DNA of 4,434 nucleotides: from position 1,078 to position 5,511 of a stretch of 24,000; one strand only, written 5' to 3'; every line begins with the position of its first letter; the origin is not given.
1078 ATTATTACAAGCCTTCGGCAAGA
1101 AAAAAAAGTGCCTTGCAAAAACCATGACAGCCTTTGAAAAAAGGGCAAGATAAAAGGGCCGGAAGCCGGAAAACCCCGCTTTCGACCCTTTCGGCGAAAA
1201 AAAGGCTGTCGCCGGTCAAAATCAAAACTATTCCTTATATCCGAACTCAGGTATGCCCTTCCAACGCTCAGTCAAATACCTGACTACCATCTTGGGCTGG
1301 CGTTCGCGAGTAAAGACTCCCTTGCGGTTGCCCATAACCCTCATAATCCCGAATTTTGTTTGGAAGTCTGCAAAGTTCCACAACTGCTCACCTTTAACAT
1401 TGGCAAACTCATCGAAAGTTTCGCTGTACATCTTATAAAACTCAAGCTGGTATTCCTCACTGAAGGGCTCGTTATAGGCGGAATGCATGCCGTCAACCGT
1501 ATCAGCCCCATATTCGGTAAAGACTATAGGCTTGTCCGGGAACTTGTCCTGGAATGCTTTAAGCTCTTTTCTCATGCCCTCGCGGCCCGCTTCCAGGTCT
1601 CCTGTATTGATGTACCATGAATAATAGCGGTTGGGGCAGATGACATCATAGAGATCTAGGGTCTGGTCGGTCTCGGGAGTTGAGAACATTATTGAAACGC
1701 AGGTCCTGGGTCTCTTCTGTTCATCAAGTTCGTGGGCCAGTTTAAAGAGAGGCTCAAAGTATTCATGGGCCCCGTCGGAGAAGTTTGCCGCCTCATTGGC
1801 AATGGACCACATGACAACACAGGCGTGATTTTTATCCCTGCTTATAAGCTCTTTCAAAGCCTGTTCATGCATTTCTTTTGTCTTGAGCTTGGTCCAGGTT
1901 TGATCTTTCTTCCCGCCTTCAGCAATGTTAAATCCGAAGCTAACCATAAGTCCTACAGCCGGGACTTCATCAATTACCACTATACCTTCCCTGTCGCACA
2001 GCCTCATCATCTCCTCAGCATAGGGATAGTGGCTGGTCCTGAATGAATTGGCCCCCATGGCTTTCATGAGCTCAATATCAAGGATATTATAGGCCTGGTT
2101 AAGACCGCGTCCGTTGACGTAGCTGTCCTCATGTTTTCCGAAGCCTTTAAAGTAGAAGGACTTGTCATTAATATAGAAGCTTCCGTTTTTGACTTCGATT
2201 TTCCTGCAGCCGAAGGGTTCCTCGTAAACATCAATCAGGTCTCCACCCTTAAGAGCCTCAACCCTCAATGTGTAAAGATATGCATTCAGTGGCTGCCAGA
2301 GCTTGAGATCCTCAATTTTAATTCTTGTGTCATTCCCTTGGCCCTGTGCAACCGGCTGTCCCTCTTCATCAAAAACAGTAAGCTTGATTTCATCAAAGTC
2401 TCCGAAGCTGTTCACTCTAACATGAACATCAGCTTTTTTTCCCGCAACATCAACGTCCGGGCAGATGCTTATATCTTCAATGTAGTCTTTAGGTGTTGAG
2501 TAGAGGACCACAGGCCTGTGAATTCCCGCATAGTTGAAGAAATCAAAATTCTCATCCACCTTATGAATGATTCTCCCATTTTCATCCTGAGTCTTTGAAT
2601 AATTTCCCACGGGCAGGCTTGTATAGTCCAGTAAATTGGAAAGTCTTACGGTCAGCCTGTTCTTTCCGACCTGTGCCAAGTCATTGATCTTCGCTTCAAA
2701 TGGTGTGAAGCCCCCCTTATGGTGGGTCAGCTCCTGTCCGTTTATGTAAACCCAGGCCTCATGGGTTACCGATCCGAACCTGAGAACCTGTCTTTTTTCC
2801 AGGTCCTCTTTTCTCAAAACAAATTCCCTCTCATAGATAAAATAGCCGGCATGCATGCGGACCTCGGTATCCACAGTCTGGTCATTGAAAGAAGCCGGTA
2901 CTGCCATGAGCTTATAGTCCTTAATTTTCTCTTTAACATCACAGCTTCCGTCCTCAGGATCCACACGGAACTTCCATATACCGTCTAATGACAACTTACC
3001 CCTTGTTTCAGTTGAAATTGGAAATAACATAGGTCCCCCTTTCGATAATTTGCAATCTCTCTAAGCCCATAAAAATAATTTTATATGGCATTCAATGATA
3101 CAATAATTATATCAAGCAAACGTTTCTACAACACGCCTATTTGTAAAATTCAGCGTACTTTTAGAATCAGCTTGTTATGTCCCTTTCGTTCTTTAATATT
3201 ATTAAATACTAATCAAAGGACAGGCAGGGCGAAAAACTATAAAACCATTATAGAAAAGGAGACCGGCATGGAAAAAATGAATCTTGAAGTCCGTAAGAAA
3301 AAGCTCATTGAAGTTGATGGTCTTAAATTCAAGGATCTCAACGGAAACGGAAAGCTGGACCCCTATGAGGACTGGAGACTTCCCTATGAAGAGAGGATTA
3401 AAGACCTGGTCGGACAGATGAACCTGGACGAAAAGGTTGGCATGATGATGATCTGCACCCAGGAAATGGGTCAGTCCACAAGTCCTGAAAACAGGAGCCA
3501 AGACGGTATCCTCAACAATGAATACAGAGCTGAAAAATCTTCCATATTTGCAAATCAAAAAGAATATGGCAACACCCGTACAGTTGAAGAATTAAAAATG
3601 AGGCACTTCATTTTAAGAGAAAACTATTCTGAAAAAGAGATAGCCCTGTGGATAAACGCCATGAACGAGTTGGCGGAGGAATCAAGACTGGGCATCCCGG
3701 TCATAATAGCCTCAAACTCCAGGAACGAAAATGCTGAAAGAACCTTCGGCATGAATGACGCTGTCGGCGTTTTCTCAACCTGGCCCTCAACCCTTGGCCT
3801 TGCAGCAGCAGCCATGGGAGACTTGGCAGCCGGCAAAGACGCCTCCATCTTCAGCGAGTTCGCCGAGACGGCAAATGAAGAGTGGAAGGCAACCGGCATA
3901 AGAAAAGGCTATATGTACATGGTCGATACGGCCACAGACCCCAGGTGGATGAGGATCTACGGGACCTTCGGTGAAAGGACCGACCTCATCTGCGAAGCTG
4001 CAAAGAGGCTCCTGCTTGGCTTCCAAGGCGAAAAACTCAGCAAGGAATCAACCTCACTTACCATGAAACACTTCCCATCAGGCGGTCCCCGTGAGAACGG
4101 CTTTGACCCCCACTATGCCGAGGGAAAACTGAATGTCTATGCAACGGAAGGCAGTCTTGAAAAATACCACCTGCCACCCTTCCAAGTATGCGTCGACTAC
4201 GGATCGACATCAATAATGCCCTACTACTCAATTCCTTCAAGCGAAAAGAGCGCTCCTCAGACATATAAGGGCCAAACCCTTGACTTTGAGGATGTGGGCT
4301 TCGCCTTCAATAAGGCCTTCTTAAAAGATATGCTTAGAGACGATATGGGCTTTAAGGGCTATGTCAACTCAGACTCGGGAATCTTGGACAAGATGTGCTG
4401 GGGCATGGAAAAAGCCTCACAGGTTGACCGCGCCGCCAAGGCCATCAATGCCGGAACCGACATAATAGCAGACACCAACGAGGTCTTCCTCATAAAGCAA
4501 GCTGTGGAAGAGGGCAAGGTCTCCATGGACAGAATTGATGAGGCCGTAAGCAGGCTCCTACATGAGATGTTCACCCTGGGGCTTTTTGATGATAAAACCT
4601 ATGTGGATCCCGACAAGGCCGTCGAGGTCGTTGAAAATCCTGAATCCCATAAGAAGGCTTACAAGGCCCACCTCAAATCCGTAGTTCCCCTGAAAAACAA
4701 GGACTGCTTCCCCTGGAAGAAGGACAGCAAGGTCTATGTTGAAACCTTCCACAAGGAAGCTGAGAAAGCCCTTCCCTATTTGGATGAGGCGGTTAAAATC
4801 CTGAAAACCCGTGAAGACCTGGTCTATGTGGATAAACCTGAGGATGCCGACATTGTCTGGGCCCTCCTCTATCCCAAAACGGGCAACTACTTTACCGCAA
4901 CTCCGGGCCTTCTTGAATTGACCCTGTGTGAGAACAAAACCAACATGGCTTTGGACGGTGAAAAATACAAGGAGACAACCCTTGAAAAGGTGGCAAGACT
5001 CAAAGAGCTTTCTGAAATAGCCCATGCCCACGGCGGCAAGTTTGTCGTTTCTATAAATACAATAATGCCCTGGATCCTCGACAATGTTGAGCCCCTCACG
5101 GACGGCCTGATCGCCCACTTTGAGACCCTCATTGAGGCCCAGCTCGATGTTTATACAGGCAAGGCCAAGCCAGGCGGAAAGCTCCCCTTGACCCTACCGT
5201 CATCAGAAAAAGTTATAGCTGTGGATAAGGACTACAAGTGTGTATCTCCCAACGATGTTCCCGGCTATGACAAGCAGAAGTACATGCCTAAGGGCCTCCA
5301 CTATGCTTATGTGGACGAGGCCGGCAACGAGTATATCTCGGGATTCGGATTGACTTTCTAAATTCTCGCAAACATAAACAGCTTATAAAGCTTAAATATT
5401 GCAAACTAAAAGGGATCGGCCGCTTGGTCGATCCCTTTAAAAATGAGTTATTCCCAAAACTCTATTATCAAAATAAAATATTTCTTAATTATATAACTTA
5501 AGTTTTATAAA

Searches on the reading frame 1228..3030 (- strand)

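Call 86: search_protein_families(library=pfam, proteins=[window:1228-3030:-], max_evalue=0.00001)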
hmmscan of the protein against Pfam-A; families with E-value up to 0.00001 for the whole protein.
window:1228-3030:- (600 aa): 4 families
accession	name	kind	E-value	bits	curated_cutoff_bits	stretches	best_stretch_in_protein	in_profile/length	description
PF02836.23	Glyco_hydro_2_C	-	3.9e-77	259.8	21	1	278-593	1-300/302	Glycosyl hydrolases family 2, TIM barrel domain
PF02837.24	Glyco_hydro_2_N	-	8.2e-24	84.9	28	1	14-180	3-169/169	Glycosyl hydrolases family 2, sugar binding domain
PF00703.27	Glyco_hydro_2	-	2.3e-11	44.9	23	1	183-276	2-109/109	Glycosyl hydrolases family 2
PF22666.2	Glyco_hydro_2_N2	-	2.6e-08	34.6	27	1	60-136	46-123/167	Glycosyl hydrolase 2 galactose-binding domain-like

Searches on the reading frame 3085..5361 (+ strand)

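Call 86: search_protein_families(library=pfam, proteins=[window:3085-5361:+], max_evalue=0.00001)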
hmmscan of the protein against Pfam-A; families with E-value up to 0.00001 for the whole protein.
window:3085-5361:+ (758 aa): 1 family
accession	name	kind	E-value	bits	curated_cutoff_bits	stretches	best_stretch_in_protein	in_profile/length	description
PF00933.27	Glyco_hydro_3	-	2.1e-32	113.2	27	1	179-492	37-314/316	Glycosyl hydrolase family 3 N terminal domain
